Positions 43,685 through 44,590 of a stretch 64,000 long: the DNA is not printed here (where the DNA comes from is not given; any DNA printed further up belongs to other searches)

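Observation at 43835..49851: Hopanoid side-chain cluster (hpnL-like, hpnI, hpnJ, hpnK) fused in one operon with a CDP-alcohol phosphatidyltransferase, plus a second copy placed divergently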

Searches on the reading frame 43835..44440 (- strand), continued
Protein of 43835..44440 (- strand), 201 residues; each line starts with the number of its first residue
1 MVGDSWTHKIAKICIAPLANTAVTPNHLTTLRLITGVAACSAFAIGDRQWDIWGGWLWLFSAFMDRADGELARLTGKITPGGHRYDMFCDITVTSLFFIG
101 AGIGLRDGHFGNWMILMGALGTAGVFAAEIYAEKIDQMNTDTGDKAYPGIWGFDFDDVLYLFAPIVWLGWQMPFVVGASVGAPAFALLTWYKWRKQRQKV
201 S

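Call 74: search_protein_families(library=ncbifam, proteins=[L168:1851-2972:+, L168:2953-3471:+, L168:3458-4015:+, L168:4012-5157:+, L168:5148-5762:+, L168:5759-6778:+, L168:6775-7764:+, L168:7780-8493:+, L168:10001-11377:+, L168:11350-13092:-], max_evalue=1e-8)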
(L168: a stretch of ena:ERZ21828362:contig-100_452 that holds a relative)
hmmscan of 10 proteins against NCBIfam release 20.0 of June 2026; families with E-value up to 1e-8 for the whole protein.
L168:1851-2972:+ (373 aa): 20 families
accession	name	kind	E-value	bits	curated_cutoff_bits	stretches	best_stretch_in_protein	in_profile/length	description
TIGR03470.1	HpnH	equivalog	7.2e-158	524.6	225.05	1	2-309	10-318/318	adenosyl-hopene transferase HpnH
TIGR03961.1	rSAM_PTO1314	hypoth_equivalog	1.7e-15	57.2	306.05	1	14-308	17-310/332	PTO1314 family radical SAM protein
NF049973.1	radical_Rv1681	equivalog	1.7e-15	56.8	380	1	27-183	79-238/326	Rv1681 family radical SAM protein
TIGR02666.1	moaA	equivalog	1.7e-15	56.8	284.05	1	29-185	19-186/336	GTP 3',8-cyclase MoaA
TIGR04051.1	rSAM_NirJ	equivalog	2.4e-15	56.4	515.45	1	27-190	9-174/354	heme d1 biosynthesis radical SAM protein NirJ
TIGR04546.1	rSAM_ahbC_deAc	equivalog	6.2e-14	51.6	650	1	28-179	47-200/390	12,18-didecarboxysiroheme deacetylase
TIGR02668.1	moaA_archaeal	equivalog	2.6e-12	46.4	325.25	1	29-180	19-174/303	GTP 3',8-cyclase MoaA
TIGR04054.1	rSAM_NirJ1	equivalog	4.2e-12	45.4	650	1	29-176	45-194/387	putative heme d1 biosynthesis radical SAM protein NirJ1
TIGR04103.1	rSAM_nif11_3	equivalog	6.4e-12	44.8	725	1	28-206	13-192/412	nif11-class peptide radical SAM maturase 3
TIGR04053.2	TIGR04053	equivalog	1.5e-11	44.1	395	1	19-183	7-177/366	TIGR04053 family radical SAM/SPASM domain-containing protein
TIGR04133.1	rSAM_w_lipo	hypoth_equivalog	2e-11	43.4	425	1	22-214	26-225/350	TIGR04133 family radical SAM/SPASM protein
NF001199.0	PRK00164.2-1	equivalog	9e-11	41.4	231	1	29-177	21-173/308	GTP 3',8-cyclase MoaA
TIGR04545.1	rSAM_ahbD_hemeb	equivalog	1.2e-10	41.3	500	1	29-184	9-167/339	heme b synthase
TIGR03978.1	rSAM_paired_1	equivalog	1.9e-10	40.1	370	1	8-206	71-284/466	His-Xaa-Ser system radical SAM maturase HxsB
TIGR04347.1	pseudo_SAM_Halo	equivalog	4e-10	39.5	525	1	27-185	45-205/390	TIGR04347 family pseudo-SAM/SPASM protein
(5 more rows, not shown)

L168:2953-3471:+ (172 aa): 2 families
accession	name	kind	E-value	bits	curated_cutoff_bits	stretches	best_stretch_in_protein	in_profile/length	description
TIGR03297.1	Ppyr-DeCO2ase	equivalog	6.6e-36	124.1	312.5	1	21-169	2-157/360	phosphonopyruvate decarboxylase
TIGR03845.1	sulfopyru_alph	equivalog_domain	9.9e-33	113.3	147.95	1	12-167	4-160/160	sulfopyruvate decarboxylase subunit alpha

L168:3458-4015:+ (185 aa): 3 families
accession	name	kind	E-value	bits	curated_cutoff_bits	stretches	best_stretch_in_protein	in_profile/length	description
TIGR03297.1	Ppyr-DeCO2ase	equivalog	8.3e-53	179.7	312.5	1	2-181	172-357/360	phosphonopyruvate decarboxylase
TIGR03846.1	sulfopy_beta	equivalog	1.1e-46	159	221.5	1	5-182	3-179/182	sulfopyruvate decarboxylase subunit beta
NF004813.0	PRK06163.1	equivalog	3.4e-36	124.8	240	1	12-166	24-180/202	hypothetical protein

L168:4012-5157:+ (381 aa): 5 families
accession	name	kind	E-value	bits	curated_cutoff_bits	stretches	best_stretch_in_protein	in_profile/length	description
TIGR03301.1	PhnW-AepZ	equivalog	2.1e-98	330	360.8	1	8-355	2-352/355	2-aminoethylphosphonate aminotransferase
TIGR02326.1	transamin_PhnW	equivalog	1.1e-75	255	400.8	1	4-358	2-360/363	2-aminoethylphosphonate--pyruvate transaminase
NF010006.0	PRK13479.1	equivalog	2e-75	254.2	296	1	3-357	3-360/369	2-aminoethylphosphonate--pyruvate transaminase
NF046070.1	PyrdoxPyrvTramin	equivalog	3.1e-47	161.2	600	1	6-344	6-349/369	pyridoxamine--pyruvate transaminase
NF045640.1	AspGlyoxATaseBhcA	equivalog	2.7e-38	131.9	650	1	4-355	3-361/395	L-aspartate--glyoxylate aminotransferase BhcA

L168:5148-5762:+ (204 aa): 3 families
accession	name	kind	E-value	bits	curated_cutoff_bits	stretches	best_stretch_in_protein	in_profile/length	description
NF040950.1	archin_ph_syn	equivalog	6.6e-15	55.5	180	1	8-102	12-104/191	archaetidylinositol phosphate synthase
NF041135.1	IPPtranDIPPsyn_Thcocales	equivalog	1.7e-11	43.7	580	1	2-107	233-333/419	bifunctional L-myo-inositol-1-phosphate cytidylyltransferase/CDP-L-myo-inositol myo-inositolphosphotransferase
NF045883.1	PIPSynth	equivalog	3e-11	43.4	170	1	11-116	14-118/197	phosphatidylinositol phosphate synthase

L168:5759-6778:+ (339 aa): 2 families
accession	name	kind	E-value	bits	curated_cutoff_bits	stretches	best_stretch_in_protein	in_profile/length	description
TIGR03476.1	HpnL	subfamily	4.2e-52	177.4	195.65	1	7-315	6-315/318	putative membrane protein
TIGR00374.1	TIGR00374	subfamily_domain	8.6e-20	71.4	43.2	1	19-317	10-313/323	flippase-like domain-containing protein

L168:6775-7764:+ (329 aa): 13 families
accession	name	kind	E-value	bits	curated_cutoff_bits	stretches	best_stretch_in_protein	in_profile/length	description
TIGR03466.1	HpnA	hypoth_equivalog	2.7e-143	476.8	367.65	1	4-328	2-326/327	hopanoid-associated sugar epimerase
NF052578.1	StrlDmthSdmBMthl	equivalog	2.3e-75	254.4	600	1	5-328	3-327/328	sterol demethylase protein SdmB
NF042422.1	oxyalk_red_OleD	equivalog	4.4e-30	105.2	580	1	5-319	3-324/329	2-alkyl-3-oxoalkanoate reductase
NF042423.1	oxyalk_red_Shew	equivalog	5.5e-26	91.4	580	1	5-215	11-217/331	2-alkyl-3-oxoalkanoate reductase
TIGR04180.1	EDH_00030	hypoth_equivalog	1.6e-24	86.5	475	1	5-192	1-195/297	NAD-dependent 4,6-dehydratase LegB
TIGR01746.1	Thioester-redct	subfamily_domain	5.5e-17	62.1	213.35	1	5-196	2-219/371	thioester reductase domain-containing protein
TIGR01181.1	dTDP_gluc_dehyt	equivalog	1.9e-16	60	365.1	1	5-327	2-315/321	dTDP-glucose 4,6-dehydratase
TIGR01179.1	galE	equivalog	2.4e-15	56.2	262.3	1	5-152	2-154/332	UDP-glucose 4-epimerase GalE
NF041293.1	G6PDh_Azf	equivalog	4.1e-14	52.6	400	1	1-120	1-120/252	NAD-dependent glucose-6-phosphate dehydrogenase Azf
NF058621.1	DiazavRedAvaA7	equivalog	9.4e-12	45.2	400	1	5-254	3-254/304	3-diazoavenalumate denitrifying reductase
NF005539.0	PRK07201.1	equivalog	1.2e-11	44.1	549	1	6-174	4-179/657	SDR family oxidoreductase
NF004520.0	PRK05865.1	equivalog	4.1e-11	41.5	1509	1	5-116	3-104/854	sugar epimerase family protein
NF007956.0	PRK10675.1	subfamily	6e-09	35.5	394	0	5-155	3-161/338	UDP-glucose 4-epimerase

L168:7780-8493:+ (237 aa): 3 families
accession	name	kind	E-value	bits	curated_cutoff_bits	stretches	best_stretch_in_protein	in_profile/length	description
TIGR03468.1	HpnG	hypoth_equivalog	5e-23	81.8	187.1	1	37-221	21-196/212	hopanoid-associated phosphorylase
NF005476.0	PRK07077.1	equivalog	3.4e-16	59.3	215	1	56-183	47-178/243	phosphorylase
NF004079.0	PRK05584.1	equivalog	9.7e-13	48.1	169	1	2-109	3-114/232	5'-methylthioadenosine/adenosylhomocysteine nucleosidase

L168:10001-11377:+ (458 aa): 15 families
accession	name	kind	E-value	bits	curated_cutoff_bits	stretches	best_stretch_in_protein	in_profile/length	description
NF041135.1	IPPtranDIPPsyn_Thcocales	equivalog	1.2e-34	120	580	1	1-356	1-338/419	bifunctional L-myo-inositol-1-phosphate cytidylyltransferase/CDP-L-myo-inositol myo-inositolphosphotransferase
TIGR03992.1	Arch_glmU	subfamily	4.6e-19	68.6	292.1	1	1-156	1-156/393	bifunctional sugar-1-phosphate nucleotidylyltransferase/acetyltransferase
NF038362.1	Sden_1164_fam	equivalog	9.9e-19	67.8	300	1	2-240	3-261/266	Sden_1164 family protein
NF041313.1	UDPGP_AglF_Halo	equivalog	1.8e-17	63.6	400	1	1-158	1-164/234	UTP--glucose-1-phosphate uridylyltransferase AglF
NF045665.1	NTPtran_DVU1551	equivalog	3e-14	52.8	315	1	1-97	1-90/359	DVU_1551 family NTP transferase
TIGR03310.1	matur_MocA_YgfJ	equivalog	1.2e-12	48.2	186.45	1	3-105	2-100/188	molybdenum cofactor cytidylyltransferase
NF010933.0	PRK14353.1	equivalog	1.2e-12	47.2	505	1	2-129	7-135/453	bifunctional UDP-N-acetylglucosamine diphosphorylase/glucosamine-1-phosphate N-acetyltransferase GlmU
NF010932.0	PRK14352.1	equivalog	1.8e-12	46.7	611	1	2-151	8-162/488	bifunctional UDP-N-acetylglucosamine diphosphorylase/glucosamine-1-phosphate N-acetyltransferase GlmU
TIGR01173.1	glmU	equivalog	3.9e-12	45.8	366.85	1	2-150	2-150/452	bifunctional UDP-N-acetylglucosamine diphosphorylase/glucosamine-1-phosphate N-acetyltransferase GlmU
NF045782.1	NicBOxredNboR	equivalog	8.2e-12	45.2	260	1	2-101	10-103/206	nicotine blue oxidoreductase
NF010940.0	PRK14360.1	equivalog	3e-11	42.5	602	1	4-149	5-153/452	bifunctional UDP-N-acetylglucosamine diphosphorylase/glucosamine-1-phosphate N-acetyltransferase GlmU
NF010935.0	PRK14355.1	equivalog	9.5e-11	41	718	1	2-151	5-157/459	bifunctional UDP-N-acetylglucosamine diphosphorylase/glucosamine-1-phosphate N-acetyltransferase GlmU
NF040950.1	archin_ph_syn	equivalog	3.4e-10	40.1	180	1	259-346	19-104/191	archaetidylinositol phosphate synthase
NF045883.1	PIPSynth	equivalog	3.8e-10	39.8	170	1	259-359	18-117/197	phosphatidylinositol phosphate synthase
NF045761.1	NAMPUrTaseMurU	equivalog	5.3e-09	36.3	250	1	1-63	1-65/226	N-acetylmuramate alpha-1-phosphate uridylyltransferase MurU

L168:11350-13092:- (580 aa): 10 families
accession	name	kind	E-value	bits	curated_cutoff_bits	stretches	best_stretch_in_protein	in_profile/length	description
TIGR02320.1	PEP_mutase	equivalog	7.3e-79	264.7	319.55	1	44-305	11-282/284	phosphoenolpyruvate mutase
TIGR02321.1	Pphn_pyruv_hyd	equivalog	2.2e-69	233.8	374.4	1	28-311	2-284/290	phosphonopyruvate hydrolase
TIGR02317.1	prpB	equivalog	1.8e-60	204.5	354.4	1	32-315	4-282/285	methylisocitrate lyase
NF008455.0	PRK11320.1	equivalog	1.8e-51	175.2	353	1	31-309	9-283/295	methylisocitrate lyase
TIGR02319.1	CPEP_Pphonmut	equivalog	2.6e-44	151.6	420.05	1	28-310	3-287/294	carboxyvinyl-carboxyphosphonate phosphorylmutase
TIGR03992.1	Arch_glmU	subfamily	3.1e-18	65.8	292.1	1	323-438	2-124/393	bifunctional sugar-1-phosphate nucleotidylyltransferase/acetyltransferase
NF041313.1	UDPGP_AglF_Halo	equivalog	9.3e-16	58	400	1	323-442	2-130/234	UTP--glucose-1-phosphate uridylyltransferase AglF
NF041173.1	Sug_nt_acttase_Thmprot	equivalog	3e-11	42.9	600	1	323-439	2-124/405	bifunctional sugar-1-phosphate nucleotidylyltransferase/acetyltransferase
NF045761.1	NAMPUrTaseMurU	equivalog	4.6e-09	36.5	250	0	323-381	2-60/226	N-acetylmuramate alpha-1-phosphate uridylyltransferase MurU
TIGR01346.1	isocit_lyase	equivalog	5.9e-09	34.9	275.9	0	96-200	143-248/527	isocitrate lyase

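Call 78: find_encoding_contigs(protein=P0409, flank=10000, max_places=1)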
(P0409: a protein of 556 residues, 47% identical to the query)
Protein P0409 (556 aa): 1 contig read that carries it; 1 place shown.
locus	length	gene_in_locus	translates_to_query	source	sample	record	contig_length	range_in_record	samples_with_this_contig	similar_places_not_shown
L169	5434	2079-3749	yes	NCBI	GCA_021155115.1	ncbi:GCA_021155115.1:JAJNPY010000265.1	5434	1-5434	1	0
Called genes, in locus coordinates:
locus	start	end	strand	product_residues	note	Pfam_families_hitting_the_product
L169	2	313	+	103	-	?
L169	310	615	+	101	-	-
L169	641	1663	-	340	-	PF12625:Arabinose_bd, PF12833:HTH_18, PF00165:HTH_AraC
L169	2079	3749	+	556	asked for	PF01066:CDP-OH_P_transf, PF03706:LPG_synthase_TM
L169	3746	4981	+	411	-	PF13469:Sulfotransfer_3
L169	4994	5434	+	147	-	?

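Call 79: find_encoding_contigs(protein=P0391, flank=10000, max_places=1)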
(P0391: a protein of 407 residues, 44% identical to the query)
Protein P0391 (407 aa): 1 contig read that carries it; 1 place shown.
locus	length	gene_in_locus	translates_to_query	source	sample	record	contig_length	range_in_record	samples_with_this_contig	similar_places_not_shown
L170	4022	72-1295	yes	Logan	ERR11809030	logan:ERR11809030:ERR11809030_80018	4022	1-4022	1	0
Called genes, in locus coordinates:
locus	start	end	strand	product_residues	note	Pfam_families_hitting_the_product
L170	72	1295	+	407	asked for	PF01066:CDP-OH_P_transf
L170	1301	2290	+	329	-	PF01073:3Beta_HSD, PF01370:Epimerase, PF02719:Polysacc_synt_2, PF04321:RmlD_sub_bind, PF05368:NmrA, PF07993:NAD_binding_4, PF13460:NAD_binding_10, PF16363:GDP_Man_Dehyd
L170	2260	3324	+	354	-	PF03706:LPG_synthase_TM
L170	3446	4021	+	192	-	?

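Call 80: search_protein_families(library=ncbifam, proteins=[L170:1301-2290:+, L170:2260-3324:+, L156:4133-6106:+, L156:6085-6819:+, L156:6830-7603:+, L156:3014-4096:+, L167:8976-9977:+, L167:11353-12120:+, L161:2006-4768:+], max_evalue=1e-10)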
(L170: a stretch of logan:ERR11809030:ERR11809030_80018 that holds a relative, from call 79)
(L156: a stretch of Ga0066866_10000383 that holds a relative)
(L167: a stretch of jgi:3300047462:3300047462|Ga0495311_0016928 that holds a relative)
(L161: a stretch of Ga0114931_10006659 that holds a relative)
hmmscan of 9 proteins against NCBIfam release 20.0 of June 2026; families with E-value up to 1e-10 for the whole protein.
L170:1301-2290:+ (329 aa): 14 families
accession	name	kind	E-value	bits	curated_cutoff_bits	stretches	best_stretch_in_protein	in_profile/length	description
TIGR03466.1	HpnA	hypoth_equivalog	1.3e-155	517.2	367.65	1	2-328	2-327/327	hopanoid-associated sugar epimerase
NF052578.1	StrlDmthSdmBMthl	equivalog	7.4e-73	246.1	600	1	1-327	1-327/328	sterol demethylase protein SdmB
NF042422.1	oxyalk_red_OleD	equivalog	5.1e-35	121.4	580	1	1-309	1-314/329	2-alkyl-3-oxoalkanoate reductase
NF042423.1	oxyalk_red_Shew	equivalog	1.5e-33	116.3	580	1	2-308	10-320/331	2-alkyl-3-oxoalkanoate reductase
TIGR04180.1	EDH_00030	hypoth_equivalog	4.5e-23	81.7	475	1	3-226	1-234/297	NAD-dependent 4,6-dehydratase LegB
TIGR01179.1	galE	equivalog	3.5e-19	68.8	262.3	1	3-165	2-170/332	UDP-glucose 4-epimerase GalE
TIGR01181.1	dTDP_gluc_dehyt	equivalog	1.6e-17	63.6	365.1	1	3-325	2-314/321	dTDP-glucose 4,6-dehydratase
TIGR01746.1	Thioester-redct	subfamily_domain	6.2e-17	61.9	213.35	0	66-212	90-241/371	thioester reductase domain-containing protein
NF041293.1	G6PDh_Azf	equivalog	1.2e-15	57.7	400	1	2-117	4-119/252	NAD-dependent glucose-6-phosphate dehydrogenase Azf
NF005539.0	PRK07201.1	equivalog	1.5e-15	57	549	1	1-175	1-186/657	SDR family oxidoreductase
NF058621.1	DiazavRedAvaA7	equivalog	1.7e-15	57.5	400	1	1-258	1-258/304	3-diazoavenalumate denitrifying reductase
NF004520.0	PRK05865.1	equivalog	8.9e-15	53.6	1509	1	1-212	1-165/854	sugar epimerase family protein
NF007956.0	PRK10675.1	subfamily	4.1e-12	45.9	394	0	1-154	1-162/338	UDP-glucose 4-epimerase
NF007582.0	PRK10217.1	equivalog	3.8e-11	42.7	698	0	140-235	159-257/355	dTDP-glucose 4,6-dehydratase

L170:2260-3324:+ (354 aa): 1 family
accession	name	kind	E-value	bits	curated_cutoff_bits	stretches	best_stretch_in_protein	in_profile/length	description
TIGR03476.1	HpnL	subfamily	7.7e-89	298.1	195.65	1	30-345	2-318/318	putative membrane protein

L156:4133-6106:+ (658 aa): 5 families
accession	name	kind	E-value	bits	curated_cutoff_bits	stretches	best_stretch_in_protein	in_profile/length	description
TIGR01507.1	hopene_cyclase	equivalog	2.4e-236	786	431.1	1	33-654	14-637/640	squalene--hopene cyclase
TIGR01787.1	squalene_cyclas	subfamily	1.8e-184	614.9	322.7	1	40-652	2-622/622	squalene/oxidosqualene cyclases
TIGR03463.1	osq_cycl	subfamily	1.5e-65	221.7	851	1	46-650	3-634/634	2,3-oxidosqualene cyclase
TIGR04277.1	squa_tetra_cyc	equivalog_domain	4.1e-50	171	500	1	389-652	349-622/624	tetrahymanol synthase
NF053823.1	SCO2321_fam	equivalog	6.6e-17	61.5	300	0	420-538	59-166/405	SCO2321 family membrane protein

L156:6085-6819:+ (245 aa): 7 families
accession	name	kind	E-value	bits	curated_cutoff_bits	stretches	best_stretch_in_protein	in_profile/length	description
TIGR03468.1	HpnG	hypoth_equivalog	6.1e-50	169.7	187.1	1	26-231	7-211/212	hopanoid-associated phosphorylase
NF005476.0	PRK07077.1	equivalog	5.4e-30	104.4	215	1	30-238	19-233/243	phosphorylase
NF004079.0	PRK05584.1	equivalog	2.7e-19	69.6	169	0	110-181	133-203/232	5'-methylthioadenosine/adenosylhomocysteine nucleosidase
NF011286.0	PRK14697.1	equivalog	1.3e-13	51.1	260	1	37-181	40-200/233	bifunctional 5'-methylthioadenosine/S-adenosylhomocysteine nucleosidase/phosphatase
TIGR03664.1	fut_nucase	equivalog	3e-12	46.7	124.7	0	106-176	131-201/228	futalosine hydrolase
NF005213.0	PRK06698.1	equivalog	4.5e-12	45.5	768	1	39-181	42-200/459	bifunctional 5'-methylthioadenosine/S-adenosylhomocysteine nucleosidase/phosphatase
NF005221.0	PRK06714.1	equivalog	1.3e-11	44.5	218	0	40-183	43-203/236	S-adenosylhomocysteine nucleosidase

L156:6830-7603:+ (258 aa): 1 family
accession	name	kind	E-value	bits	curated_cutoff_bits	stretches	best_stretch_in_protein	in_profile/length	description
NF052437.1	MPhHdxlPhnYGIM8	equivalog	1.1e-58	198.7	500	1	10-249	2-239/260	methylphosphonate hydroxylase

L156:3014-4096:+ (361 aa): 4 families
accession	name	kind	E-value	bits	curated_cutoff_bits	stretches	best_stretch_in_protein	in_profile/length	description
TIGR01559.1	squal_synth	equivalog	8.2e-36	123.8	286.75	1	26-343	5-308/337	squalene synthase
TIGR03465.1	HpnD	equivalog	7.6e-19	67.8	278.6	1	161-322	104-255/267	presqualene diphosphate synthase HpnD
NF042419.1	Phyto_syn_CrtB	equivalog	5.7e-12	45.8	480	1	162-244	123-198/306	15-cis-phytoene synthase CrtB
NF045686.1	PhytoSynCyanob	equivalog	4.3e-11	42.4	550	0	161-239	130-214/310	15-cis-phytoene synthase CrtB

L167:8976-9977:+ (333 aa): 2 families
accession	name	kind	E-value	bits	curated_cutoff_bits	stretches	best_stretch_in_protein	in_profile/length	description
TIGR03476.1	HpnL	subfamily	1e-80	271.4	195.65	1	1-315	1-316/318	putative membrane protein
TIGR00374.1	TIGR00374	subfamily_domain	1.6e-11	44.2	43.2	1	16-300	9-296/323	flippase-like domain-containing protein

L167:11353-12120:+ (255 aa): 1 family
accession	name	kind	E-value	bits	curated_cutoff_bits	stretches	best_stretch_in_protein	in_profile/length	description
NF052437.1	MPhHdxlPhnYGIM8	equivalog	5e-54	183.5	500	1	11-249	6-242/260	methylphosphonate hydroxylase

L161:2006-4768:+ (921 aa): 5 families
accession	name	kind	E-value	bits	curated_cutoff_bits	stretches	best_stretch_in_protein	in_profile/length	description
TIGR03480.1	HpnN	hypoth_equivalog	2.3e-291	968.8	751.85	1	44-899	5-858/862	hopanoid biosynthesis associated RND transporter like protein HpnN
NF052374.1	HopndTporHpnN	equivalog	1.6e-237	790.8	1100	1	42-898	6-855/858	hopanoid transporter HpnN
NF045600.2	BstA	equivalog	1.8e-63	214.8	1400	2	669-901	665-898/903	sterol transporter cytoplasmic membrane protein BstA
TIGR00921.1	2A067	subfamily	5.2e-43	147.1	351.9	2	284-467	167-351/733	hydrophobe/amphiphile efflux-3 (HAE3) family transporter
TIGR00833.1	actII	subfamily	3.4e-33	115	874.7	1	266-531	133-405/910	MMPL family RND transporter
